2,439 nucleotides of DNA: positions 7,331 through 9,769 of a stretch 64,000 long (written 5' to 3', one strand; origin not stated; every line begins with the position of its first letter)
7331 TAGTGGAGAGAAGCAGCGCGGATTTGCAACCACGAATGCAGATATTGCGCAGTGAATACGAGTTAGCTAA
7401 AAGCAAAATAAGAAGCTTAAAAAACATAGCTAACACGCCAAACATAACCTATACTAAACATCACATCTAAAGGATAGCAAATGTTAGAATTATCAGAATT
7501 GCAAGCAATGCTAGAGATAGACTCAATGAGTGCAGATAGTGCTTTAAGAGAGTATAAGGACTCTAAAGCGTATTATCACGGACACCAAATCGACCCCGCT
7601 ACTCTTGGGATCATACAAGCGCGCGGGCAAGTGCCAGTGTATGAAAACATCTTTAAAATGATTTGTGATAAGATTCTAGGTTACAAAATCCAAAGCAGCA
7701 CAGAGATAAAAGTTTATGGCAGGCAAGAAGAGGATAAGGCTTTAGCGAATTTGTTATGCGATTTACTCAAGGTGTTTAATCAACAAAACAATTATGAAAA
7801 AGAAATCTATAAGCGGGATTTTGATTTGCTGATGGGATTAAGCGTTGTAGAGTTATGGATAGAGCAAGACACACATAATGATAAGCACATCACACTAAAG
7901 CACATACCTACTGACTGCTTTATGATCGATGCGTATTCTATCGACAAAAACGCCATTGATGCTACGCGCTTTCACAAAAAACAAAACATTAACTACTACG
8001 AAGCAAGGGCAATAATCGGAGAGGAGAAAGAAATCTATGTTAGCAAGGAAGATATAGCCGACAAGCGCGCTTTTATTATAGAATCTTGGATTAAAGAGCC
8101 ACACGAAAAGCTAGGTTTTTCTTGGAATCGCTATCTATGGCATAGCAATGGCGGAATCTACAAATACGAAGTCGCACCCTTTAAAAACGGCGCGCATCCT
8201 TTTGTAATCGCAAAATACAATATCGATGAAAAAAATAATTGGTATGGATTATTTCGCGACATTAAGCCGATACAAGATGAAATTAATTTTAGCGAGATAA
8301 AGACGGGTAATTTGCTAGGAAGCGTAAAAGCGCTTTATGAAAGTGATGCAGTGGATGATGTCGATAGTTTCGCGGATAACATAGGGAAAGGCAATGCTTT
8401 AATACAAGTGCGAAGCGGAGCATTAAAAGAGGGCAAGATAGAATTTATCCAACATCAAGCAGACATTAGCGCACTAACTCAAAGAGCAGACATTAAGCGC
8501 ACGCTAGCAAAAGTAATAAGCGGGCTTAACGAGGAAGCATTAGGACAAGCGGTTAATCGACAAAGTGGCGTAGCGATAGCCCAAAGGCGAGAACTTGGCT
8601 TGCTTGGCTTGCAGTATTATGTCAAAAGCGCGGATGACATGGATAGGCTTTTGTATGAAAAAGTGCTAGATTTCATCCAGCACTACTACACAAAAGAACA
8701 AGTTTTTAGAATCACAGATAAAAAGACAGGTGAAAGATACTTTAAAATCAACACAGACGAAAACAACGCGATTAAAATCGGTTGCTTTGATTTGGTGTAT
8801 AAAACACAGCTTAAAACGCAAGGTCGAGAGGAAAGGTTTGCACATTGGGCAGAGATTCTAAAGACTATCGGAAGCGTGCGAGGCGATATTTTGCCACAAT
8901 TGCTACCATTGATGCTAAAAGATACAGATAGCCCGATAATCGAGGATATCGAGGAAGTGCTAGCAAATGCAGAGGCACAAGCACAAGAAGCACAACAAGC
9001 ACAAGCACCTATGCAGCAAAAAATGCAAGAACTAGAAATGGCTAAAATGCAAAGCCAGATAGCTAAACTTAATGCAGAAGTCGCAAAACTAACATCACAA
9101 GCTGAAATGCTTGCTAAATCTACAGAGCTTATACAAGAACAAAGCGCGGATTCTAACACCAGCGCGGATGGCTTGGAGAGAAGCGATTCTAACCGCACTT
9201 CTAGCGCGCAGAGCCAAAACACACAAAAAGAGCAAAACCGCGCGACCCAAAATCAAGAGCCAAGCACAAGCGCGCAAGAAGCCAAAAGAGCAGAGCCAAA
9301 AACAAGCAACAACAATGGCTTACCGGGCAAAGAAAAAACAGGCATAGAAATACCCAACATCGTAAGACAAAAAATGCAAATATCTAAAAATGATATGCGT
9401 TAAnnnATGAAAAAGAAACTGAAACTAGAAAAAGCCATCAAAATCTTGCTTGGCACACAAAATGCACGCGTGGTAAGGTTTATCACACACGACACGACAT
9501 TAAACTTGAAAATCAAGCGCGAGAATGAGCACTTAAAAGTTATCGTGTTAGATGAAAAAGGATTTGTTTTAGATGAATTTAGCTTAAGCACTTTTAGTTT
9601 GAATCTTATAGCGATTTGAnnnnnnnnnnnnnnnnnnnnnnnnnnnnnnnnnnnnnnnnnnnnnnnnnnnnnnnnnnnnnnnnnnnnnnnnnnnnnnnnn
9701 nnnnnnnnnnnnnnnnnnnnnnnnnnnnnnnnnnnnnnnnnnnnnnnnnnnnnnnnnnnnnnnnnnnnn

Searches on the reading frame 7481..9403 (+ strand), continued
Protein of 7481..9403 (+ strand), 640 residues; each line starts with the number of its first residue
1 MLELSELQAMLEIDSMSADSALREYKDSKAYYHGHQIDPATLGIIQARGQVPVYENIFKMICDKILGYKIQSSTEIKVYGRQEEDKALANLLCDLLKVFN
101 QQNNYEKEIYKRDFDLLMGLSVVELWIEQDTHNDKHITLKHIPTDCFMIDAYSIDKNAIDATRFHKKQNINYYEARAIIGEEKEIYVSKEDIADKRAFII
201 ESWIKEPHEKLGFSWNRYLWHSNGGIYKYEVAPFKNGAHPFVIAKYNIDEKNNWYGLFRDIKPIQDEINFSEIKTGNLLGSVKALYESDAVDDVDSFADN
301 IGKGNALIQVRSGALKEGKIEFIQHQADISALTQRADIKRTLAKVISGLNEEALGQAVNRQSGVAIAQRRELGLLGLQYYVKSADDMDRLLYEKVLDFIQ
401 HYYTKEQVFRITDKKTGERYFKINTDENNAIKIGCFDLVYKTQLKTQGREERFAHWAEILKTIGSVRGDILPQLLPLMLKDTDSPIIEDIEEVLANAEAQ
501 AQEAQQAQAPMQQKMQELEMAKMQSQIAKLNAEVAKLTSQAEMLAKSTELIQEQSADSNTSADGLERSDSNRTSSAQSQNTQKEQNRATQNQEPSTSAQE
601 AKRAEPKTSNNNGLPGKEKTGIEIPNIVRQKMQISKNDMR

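Call 74: find_encoding_contigs(protein=P0176, flank=6000, max_places=3)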
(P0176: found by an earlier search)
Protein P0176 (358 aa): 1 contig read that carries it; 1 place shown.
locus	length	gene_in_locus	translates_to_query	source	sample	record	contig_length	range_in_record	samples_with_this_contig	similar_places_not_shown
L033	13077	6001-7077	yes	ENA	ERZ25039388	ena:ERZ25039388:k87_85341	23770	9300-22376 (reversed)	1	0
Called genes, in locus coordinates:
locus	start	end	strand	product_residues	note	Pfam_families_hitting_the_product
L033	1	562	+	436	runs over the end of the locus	PF03616:Glt_symporter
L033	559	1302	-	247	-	PF02463:SMC_N (weak), PF00005:ABC_tran, PF13304:AAA_21 (faint)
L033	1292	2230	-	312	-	PF01032:FecCD, PF00950:ABC-3 (weak)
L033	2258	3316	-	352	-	PF01497:Peripla_BP_2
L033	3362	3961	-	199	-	PF00925:GTP_cyclohydro2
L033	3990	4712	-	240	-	PF13084:DUF3943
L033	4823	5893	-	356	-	PF09982:LpxR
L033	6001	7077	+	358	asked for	PF00589:Phage_integrase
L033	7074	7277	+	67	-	-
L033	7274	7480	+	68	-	-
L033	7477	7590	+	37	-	-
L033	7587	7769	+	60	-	-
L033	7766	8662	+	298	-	PF13730:HTH_36 (weak)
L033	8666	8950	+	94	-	-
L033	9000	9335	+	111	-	-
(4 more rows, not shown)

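Call 75: search_protein_families(library=pfam, proteins=[L029:10001-11077:+, L022:10566-11618:+, L032:197-433:+, L031:2221-2499:+, L026:11134-11724:+], max_evalue=1)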
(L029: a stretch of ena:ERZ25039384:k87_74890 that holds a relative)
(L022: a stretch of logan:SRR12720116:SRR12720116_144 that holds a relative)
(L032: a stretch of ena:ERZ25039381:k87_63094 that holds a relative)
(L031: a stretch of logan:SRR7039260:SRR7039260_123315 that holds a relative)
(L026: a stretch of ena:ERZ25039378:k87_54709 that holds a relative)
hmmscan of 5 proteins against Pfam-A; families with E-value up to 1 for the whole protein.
L029:10001-11077:+ (358 aa): 5 families
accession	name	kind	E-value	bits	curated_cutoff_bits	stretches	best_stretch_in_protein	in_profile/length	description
PF00589.27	Phage_integrase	-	3.9e-15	56.5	27.1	1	171-338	3-167/172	Phage integrase family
PF14659.12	Phage_int_SAM_3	-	7.5e-05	23.3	22.6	1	80-122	14-57/58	Phage integrase, N-terminal SAM-like domain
PF13495.12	Phage_int_SAM_4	-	0.00011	23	27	1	79-133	10-64/85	Phage integrase, N-terminal SAM-like domain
PF02899.23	Phage_int_SAM_1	-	0.024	15.3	22.3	1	77-130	8-66/83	Phage integrase, N-terminal SAM-like domain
PF03930.20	Flp_N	-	0.078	13.4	25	1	78-101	4-27/82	Recombinase Flp protein N-terminus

L022:10566-11618:+ (350 aa): 3 families
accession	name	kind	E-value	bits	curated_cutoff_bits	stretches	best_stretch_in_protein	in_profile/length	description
PF00589.27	Phage_integrase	-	9.7e-19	68.2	27.1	1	167-330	6-167/172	Phage integrase family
PF14659.12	Phage_int_SAM_3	-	0.0027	18.3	22.6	1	76-107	15-47/58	Phage integrase, N-terminal SAM-like domain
PF14769.11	CLAMP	-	0.085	13.7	22.7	1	147-190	47-90/99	Flagellar C1a complex subunit C1a-32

L032:197-433:+ (78 aa): 1 family
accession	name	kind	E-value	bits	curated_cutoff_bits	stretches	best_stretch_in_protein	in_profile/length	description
PF14684.11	Tricorn_C1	-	0.045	14.1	24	1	12-40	24-52/59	Tricorn protease C1 domain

L031:2221-2499:+ (92 aa): 0 families

L026:11134-11724:+ (196 aa): 5 families
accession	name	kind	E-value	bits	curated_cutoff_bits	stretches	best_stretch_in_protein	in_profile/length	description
PF06414.18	Zeta_toxin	-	2.4e-10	40.6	22.3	1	2-146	14-173/199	Zeta toxin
PF13671.12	AAA_33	-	0.00033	21.4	27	1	6-128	1-127/143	AAA domain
PF13304.12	AAA_21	-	0.00038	21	27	1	6-134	1-123/304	AAA domain, putative AbiEii toxin, Type IV TA system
PF15977.11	HTH_46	-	0.0037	17.7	29.3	1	66-98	27-53/68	Winged helix-turn-helix DNA binding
PF13476.12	AAA_23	-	0.0046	18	27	1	6-102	21-87/201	AAA domain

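Call 88: predict_structure(alignment_id=A3)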
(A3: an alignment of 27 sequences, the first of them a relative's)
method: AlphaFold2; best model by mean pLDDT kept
length: 358 residues; sequences in the alignment: 27
mean_pLDDT: 88.8   pTM: 0.66
mean pLDDT of the five models: 88.8, 88.5, 88.4, 87.6, 85.0
residues with pLDDT >= 90: 226; 70-90: 102; 50-70: 27; < 50: 3
segments of 3 or more residues with pLDDT < 50: none
pLDDT, mean of each block of 10 residues (from residue 1): 88 89 87 94 96 82 68 89 84 93 89 88 86 93 82 85 73 97 98 97 96 97 93 89 96 97 94 91 97 94 94 93 93 89 63 54
secondary structure, 60 per line:
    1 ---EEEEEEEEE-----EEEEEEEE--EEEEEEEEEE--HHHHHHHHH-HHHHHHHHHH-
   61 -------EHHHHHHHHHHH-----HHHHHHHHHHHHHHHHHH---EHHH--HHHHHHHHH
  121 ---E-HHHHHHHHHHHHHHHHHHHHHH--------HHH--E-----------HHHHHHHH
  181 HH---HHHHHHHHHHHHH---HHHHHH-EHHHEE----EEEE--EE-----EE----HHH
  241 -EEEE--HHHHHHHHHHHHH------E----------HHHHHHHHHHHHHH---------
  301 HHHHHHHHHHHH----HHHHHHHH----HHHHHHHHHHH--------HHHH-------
elements in order: E4-12 E18-25 E28-37 H40-48 H50-59 H69-79 H85-102 H112-120 H126-147 H173-182 H186-198 H202-207 E219-222 E242-245 H248-260 H278-291 H301-312 H317-324 H329-339 H348-351

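Call 91: fold_search(model_id=the predicted structure, library=pdb)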
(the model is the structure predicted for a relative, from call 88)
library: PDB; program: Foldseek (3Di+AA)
matches with E <= 10: 344; with E <= 0.001: 79
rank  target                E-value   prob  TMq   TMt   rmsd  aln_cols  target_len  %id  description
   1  6en2_A                2.2e-14  1.00  0.61  0.69   4.8       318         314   19  Structure of the Tn1549 transposon Integrase (aa 82-397, R225K) in complex with a circular intermediate DNA (CI6b-DNA) (released 2018-04-04)
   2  6emz_A                6.0e-14  1.00  0.61  0.68   4.9       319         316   20  Structure of the Tn1549 transposon Integrase (aa 82-397, R225K) in complex with circular intermediate DNA (CI5-DNA) (released 2018-04-04)
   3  6emy_B                4.3e-13  1.00  0.60  0.67   5.2       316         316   19  Structure of the Tn1549 transposon Integrase (aa 82-397, Y379F) in complex with transposon right end DNA (released 2018-04-04)
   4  6en0_B                5.9e-13  1.00  0.61  0.69   4.7       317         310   20  Structure of the Tn1549 transposon Integrase (aa 82-397) in complex with circular intermediate DNA (CI5-DNA) (released 2018-04-04)
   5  6en0_A                6.5e-13  1.00  0.59  0.68   5.0       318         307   18  Structure of the Tn1549 transposon Integrase (aa 82-397) in complex with circular intermediate DNA (CI5-DNA) (released 2018-04-04)
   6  6emy_A                7.2e-13  1.00  0.60  0.67   4.4       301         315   21  Structure of the Tn1549 transposon Integrase (aa 82-397, Y379F) in complex with transposon right end DNA (released 2018-04-04)
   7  1z1b_B                8.0e-11  1.00  0.61  0.62   9.3       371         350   15  Crystal structure of a lambda integrase dimer bound to a COC' core site (released 2005-06-28)
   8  5jjv_A                8.4e-11  1.00  0.53  0.54   5.8       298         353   22  Crystal structure of XerH site-specific recombinase bound to palindromic difH substrate: post-cleavage complex (released 2016-12-28)
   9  5hxy_A                1.7e-10  1.00  0.41  0.51  14.2       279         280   19  Crystal structure of XerA recombinase (released 2017-02-01)
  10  1z1b_A                1.8e-10  1.00  0.58  0.59   9.1       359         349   14  Crystal structure of a lambda integrase dimer bound to a COC' core site (released 2005-06-28)
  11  5hxy_B                2.0e-10  1.00  0.40  0.51  14.4       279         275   18  Crystal structure of XerA recombinase (released 2017-02-01)
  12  5hxy_D                2.4e-10  1.00  0.41  0.53  14.4       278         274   19  Crystal structure of XerA recombinase (released 2017-02-01)
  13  1z1g_A                5.6e-10  1.00  0.58  0.60   8.8       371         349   15  Crystal structure of a lambda integrase tetramer bound to a Holliday junction (released 2005-06-28)
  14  1z1g_B                9.1e-10  1.00  0.59  0.63   9.2       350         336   15  Crystal structure of a lambda integrase tetramer bound to a Holliday junction (released 2005-06-28)
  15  5hxy_C                1.0e-09  1.00  0.40  0.51  14.2       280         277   19  Crystal structure of XerA recombinase (released 2017-02-01)
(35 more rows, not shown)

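Call 92: find_encoding_contigs(protein=P0173, flank=5000, max_places=4)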
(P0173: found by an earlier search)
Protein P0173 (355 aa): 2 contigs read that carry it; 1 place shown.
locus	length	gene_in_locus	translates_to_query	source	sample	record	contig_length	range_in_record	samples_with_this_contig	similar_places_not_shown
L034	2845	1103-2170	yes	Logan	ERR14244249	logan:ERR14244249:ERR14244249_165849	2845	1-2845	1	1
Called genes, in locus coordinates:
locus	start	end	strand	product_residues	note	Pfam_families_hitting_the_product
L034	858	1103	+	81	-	-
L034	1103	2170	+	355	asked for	PF00589:Phage_integrase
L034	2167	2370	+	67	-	-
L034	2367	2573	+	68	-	-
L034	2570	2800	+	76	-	-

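Call 93: find_encoding_contigs(protein=P0175, flank=8000, max_places=3)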
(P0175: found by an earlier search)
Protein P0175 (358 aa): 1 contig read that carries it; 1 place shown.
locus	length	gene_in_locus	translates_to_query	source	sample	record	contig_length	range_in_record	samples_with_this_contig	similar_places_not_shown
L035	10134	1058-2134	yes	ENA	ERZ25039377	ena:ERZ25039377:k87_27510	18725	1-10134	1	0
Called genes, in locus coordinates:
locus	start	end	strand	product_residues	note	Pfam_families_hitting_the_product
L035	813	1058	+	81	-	-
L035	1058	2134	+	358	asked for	PF00589:Phage_integrase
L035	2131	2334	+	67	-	-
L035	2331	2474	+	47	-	-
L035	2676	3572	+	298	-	PF13730:HTH_36 (weak)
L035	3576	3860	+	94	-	-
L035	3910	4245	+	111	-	-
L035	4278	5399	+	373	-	PF13481:AAA_25 (faint), PF03796:DnaB_C, PF06745:ATPase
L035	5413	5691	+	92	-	-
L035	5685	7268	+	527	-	PF01807:Zn_ribbon_DnaG, PF08275:DNAG_N, PF01751:Toprim, PF13155:Toprim_2, PF13662:Toprim_4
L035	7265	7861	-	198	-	-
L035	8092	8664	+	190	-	PF18925:DUF5675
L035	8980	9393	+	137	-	PF07556:DUF1538 (weak)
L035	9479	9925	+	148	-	-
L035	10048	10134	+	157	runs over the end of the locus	PF07087:DUF1353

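Call 111: predict_structure(alignment_id=A4)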
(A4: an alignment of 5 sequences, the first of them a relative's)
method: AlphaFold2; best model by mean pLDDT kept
length: 72 residues; sequences in the alignment: 5
mean_pLDDT: 85.0   pTM: 0.71
mean pLDDT of the five models: 85.0, 80.3, 58.1, 56.6, 55.1
residues with pLDDT >= 90: 37; 70-90: 24; 50-70: 10; < 50: 1
segments of 3 or more residues with pLDDT < 50: none
pLDDT, mean of each block of 10 residues (from residue 1): 88 77 91 90 94 90 70 49
secondary structure, 60 per line:
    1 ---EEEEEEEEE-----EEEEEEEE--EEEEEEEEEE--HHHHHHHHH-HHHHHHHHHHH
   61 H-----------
elements in order: E4-12 E18-25 E28-37 H40-48 H50-61

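Call 113: fold_search(model_id=the predicted structure, library=pdb)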
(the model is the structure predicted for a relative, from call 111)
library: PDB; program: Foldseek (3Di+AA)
matches with E <= 10: 708; with E <= 0.001: 0
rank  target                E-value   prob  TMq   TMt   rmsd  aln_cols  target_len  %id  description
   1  1stz_B                3.6e-01  0.33  0.34  0.11   4.6        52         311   17  Crystal structure of a hypothetical protein at 2.2 A resolution (released 2004-08-24)
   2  1gcu                  5.2e-01  0.06  0.20  0.06  14.9        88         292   15  CRYSTAL STRUCTURE OF RAT BILIVERDIN REDUCTASE AT 1.4 A (released 2001-02-08)
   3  6anw_A                5.5e-01  0.11  0.26  0.21   8.9        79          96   18  Crystal structure of anti-CRISPR protein AcrF10 (released 2017-10-25)
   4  8zxq                  6.3e-01  0.15  0.30  0.24   6.9        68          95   10  Crystal structure of Ssr1698 in complex with heme b (released 2024-12-25)
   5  7kbb_D                6.3e-01  0.15  0.30  0.16  11.4        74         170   12  Cryo-EM structure of the HCMV pentamer bound by Fabs 2-18 and 8I21 (released 2021-08-11)
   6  3dcx_B                7.1e-01  0.72  0.49  0.33   3.3        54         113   11  Crystal structure of a duf1696 family protein with a pleckstrin-homology domain (shew_0819) from shewanella loihica pv (released 2008-07-29)
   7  5xxb_p                7.1e-01  0.44  0.41  0.27   8.7        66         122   15  Large subunit of Toxoplasma gondii ribosome (released 2017-08-30)
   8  2pod_B                7.5e-01  0.77  0.52  0.12   2.9        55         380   13  Crystal structure of a member of enolase superfamily from Burkholderia pseudomallei K96243 (released 2007-06-05)
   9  2pod_A                7.5e-01  0.60  0.47  0.12   3.1        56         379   14  Crystal structure of a member of enolase superfamily from Burkholderia pseudomallei K96243 (released 2007-06-05)
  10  3otr_E                8.5e-01  0.57  0.38  0.07   2.9        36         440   22  2.75 Angstrom Crystal Structure of Enolase 1 from Toxoplasma gondii (released 2010-09-22)
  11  9q6a_B                8.5e-01  0.13  0.33  0.15  10.3        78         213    5  Crystal structure of octameric COMMD-like protein MBK5214510 from Flavobacteriaceae bacterium (released 2025-10-01)
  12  1e8c_A                9.0e-01  0.30  0.29  0.05   3.4        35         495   17  Structure of MurE the UDP-N-acetylmuramyl tripeptide synthetase from E. coli (released 2001-09-13)
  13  1stz_A                9.6e-01  0.15  0.31  0.10   5.0        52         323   17  Crystal structure of a hypothetical protein at 2.2 A resolution (released 2004-08-24)
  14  3otr_B                1.0e+00  0.54  0.38  0.07   2.8        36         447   22  2.75 Angstrom Crystal Structure of Enolase 1 from Toxoplasma gondii (released 2010-09-22)
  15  3otr_A                1.0e+00  0.51  0.38  0.07   3.1        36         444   22  2.75 Angstrom Crystal Structure of Enolase 1 from Toxoplasma gondii (released 2010-09-22)
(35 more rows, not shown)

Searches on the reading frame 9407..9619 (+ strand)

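Call 14: search_protein_families(library=phrogs, proteins=[window:9407-9619:+], max_evalue=0.01)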
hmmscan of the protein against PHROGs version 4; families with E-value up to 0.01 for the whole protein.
window:9407-9619:+ (70 aa): 0 families

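Call 15: search_protein_families(library=pfam, proteins=[window:9407-9619:+], max_evalue=0.01)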
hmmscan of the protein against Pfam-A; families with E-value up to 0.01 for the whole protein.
window:9407-9619:+ (70 aa): 0 families

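Call 75: search_protein_families(library=pfam, proteins=[window:9407-9619:+], max_evalue=1)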
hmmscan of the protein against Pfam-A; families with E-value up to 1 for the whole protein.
window:9407-9619:+ (70 aa): 1 family
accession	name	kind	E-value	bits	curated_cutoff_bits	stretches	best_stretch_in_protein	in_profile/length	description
PF23483.1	Microp_apicomplexa_2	-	0.016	15.9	27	1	6-42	42-78/108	Apicomplexa microprotein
